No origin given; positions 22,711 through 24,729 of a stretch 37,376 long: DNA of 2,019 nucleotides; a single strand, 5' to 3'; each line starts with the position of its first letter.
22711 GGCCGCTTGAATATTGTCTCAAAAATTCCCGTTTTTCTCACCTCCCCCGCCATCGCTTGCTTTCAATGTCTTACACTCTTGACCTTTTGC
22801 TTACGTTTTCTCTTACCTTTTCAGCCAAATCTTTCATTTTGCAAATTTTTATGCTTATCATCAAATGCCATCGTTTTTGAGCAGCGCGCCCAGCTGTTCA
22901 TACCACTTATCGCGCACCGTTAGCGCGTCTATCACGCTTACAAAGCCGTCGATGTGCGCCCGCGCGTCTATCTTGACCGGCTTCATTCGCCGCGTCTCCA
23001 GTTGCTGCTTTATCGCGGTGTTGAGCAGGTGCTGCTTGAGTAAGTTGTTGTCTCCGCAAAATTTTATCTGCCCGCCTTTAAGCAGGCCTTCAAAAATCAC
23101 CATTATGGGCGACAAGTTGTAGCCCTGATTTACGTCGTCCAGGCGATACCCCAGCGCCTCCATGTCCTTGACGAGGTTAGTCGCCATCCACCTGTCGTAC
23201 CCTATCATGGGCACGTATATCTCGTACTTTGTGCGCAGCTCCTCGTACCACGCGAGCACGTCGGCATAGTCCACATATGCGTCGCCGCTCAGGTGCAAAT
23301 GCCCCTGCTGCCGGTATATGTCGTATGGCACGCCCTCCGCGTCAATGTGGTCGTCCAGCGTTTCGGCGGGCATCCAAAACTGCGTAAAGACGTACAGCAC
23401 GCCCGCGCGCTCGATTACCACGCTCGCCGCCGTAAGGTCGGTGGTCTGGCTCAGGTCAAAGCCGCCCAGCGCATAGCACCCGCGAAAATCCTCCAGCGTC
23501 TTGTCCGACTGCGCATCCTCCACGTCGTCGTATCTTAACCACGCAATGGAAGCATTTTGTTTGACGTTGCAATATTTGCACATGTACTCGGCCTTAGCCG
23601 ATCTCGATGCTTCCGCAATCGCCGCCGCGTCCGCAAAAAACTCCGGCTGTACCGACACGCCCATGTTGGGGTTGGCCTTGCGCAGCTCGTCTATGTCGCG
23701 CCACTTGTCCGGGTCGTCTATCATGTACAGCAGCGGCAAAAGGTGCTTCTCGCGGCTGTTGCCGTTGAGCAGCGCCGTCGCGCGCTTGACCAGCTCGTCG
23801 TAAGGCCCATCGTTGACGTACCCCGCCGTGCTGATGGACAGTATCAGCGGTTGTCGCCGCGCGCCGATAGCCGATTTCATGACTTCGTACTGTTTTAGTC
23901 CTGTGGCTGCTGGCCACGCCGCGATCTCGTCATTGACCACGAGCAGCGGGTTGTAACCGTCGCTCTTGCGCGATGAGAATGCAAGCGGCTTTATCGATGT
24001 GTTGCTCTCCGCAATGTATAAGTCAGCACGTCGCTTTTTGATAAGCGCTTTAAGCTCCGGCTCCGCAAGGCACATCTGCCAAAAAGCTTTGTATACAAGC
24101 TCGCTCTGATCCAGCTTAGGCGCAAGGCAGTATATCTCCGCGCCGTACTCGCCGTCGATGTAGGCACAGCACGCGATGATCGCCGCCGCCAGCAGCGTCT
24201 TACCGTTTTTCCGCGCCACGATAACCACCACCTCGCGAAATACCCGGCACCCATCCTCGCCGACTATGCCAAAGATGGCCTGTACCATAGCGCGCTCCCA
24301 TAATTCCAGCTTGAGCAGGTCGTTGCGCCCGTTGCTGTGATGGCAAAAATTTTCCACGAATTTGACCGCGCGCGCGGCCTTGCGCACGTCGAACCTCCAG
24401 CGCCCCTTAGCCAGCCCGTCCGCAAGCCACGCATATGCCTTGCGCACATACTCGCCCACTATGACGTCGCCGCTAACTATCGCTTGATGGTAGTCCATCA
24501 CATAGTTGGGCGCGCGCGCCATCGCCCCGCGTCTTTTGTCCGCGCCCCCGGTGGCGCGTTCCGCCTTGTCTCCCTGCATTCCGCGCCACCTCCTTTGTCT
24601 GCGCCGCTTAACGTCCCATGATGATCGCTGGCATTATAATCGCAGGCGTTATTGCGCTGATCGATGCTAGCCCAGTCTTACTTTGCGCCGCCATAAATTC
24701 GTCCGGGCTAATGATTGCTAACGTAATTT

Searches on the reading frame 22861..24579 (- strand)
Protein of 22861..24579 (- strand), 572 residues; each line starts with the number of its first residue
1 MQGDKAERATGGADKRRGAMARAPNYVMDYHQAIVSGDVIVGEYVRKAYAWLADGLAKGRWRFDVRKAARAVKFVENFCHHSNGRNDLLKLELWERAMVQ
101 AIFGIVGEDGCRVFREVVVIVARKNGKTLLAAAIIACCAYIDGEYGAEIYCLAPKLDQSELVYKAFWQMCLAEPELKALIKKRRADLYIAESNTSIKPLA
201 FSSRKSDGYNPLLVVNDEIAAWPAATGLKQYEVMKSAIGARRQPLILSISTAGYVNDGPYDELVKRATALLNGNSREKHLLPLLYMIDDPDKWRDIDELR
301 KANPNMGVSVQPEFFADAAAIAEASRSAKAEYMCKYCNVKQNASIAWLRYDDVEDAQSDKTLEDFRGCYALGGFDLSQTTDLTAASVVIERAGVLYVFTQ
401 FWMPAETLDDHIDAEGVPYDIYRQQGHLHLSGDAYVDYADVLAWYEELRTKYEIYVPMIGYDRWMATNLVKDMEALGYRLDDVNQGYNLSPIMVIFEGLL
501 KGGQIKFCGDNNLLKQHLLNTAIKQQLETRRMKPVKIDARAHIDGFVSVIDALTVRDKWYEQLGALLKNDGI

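Call 54: search_dna_similar(query=window:22861-24579:-, collection=phages, mode=protein, max_rows=12)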
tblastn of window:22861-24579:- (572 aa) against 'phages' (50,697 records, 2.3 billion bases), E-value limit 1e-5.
Records with a match: 1975; places in all: 1975; records where one place covers at least 80% of the query: 1376.
Best place of each record, by identity: <60% 1975.
By first word of the organism name: Streptococcus 232; Vibrio 219; Staphylococcus 181; Mycobacterium 156; Enterococcus 125; Paenibacillus 110; Lactococcus 84; Bacillus 71; Lactobacillus 62; Ralstonia 62; and 97 more.
By host as written in the record: - 255; Mycobacterium smegmatis mc2 155 108; Ralstonia solanacearum 49; Staphylococcus aureus 48; Paenibacillus larvae 42; Enterococcus faecalis 42; Gordonia terrae 3612 41; Lactococcus lactis 41; and 654 more.
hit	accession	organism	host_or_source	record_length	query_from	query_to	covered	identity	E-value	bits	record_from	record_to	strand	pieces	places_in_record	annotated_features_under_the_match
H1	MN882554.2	Butyrivibrio phage Idris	Butyrivibrio fibrisolvens DSM 3071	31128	16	570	97%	59.8%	0e+0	675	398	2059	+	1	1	terminase large subunit | hypothetical protein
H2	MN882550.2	Butyrivibrio phage Arawn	Butyrivibrio fibrisolvens DSM 3071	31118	16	570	97%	59.8%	0e+0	675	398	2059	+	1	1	terminase | promoter | hypothetical protein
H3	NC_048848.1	Butyrivibrio phage Arawn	Butyrivibrio fibrisolvens DSM 3071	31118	16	570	97%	59.8%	0e+0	675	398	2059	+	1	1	terminase large subunit | promoter | hypothetical protein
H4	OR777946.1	Phage nd12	-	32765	25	571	96%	60.0%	0e+0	667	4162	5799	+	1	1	hypothetical protein | portal protein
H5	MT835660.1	Bacteriophage sp.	human fecal samples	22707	26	569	95%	54.4%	0e+0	606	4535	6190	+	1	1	record has no annotation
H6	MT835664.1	Bacteriophage sp.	human fecal samples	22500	16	561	95%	35.4%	6e-82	285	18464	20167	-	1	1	record has no annotation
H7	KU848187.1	Lactobacillus phage PLE2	Lactobacillus casei BL23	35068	24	567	95%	33.6%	2e-75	266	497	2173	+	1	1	terminase large subunit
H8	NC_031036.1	Lactobacillus phage PLE2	Lactobacillus casei BL23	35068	24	567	95%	33.6%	2e-75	266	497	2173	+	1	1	terminase large subunit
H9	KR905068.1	Lactobacillus phage iA2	Lactobacillus paracasei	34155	24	567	95%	33.4%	2e-74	264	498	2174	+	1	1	terminase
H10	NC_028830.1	Lactobacillus phage iA2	Lactobacillus paracasei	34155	24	567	95%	33.4%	2e-74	264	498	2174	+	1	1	terminase large subunit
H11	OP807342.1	Lacticaseibacillus phage P2.4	Lacticaseibacillus paracasei LMG 9193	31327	27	567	95%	33.5%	4e-75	266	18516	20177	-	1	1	hypothetical protein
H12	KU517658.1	Clostridium phage HM T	Clostridium saccharoperbutylacetonicum ...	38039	26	550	92%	34.4%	1e-75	267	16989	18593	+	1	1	terminase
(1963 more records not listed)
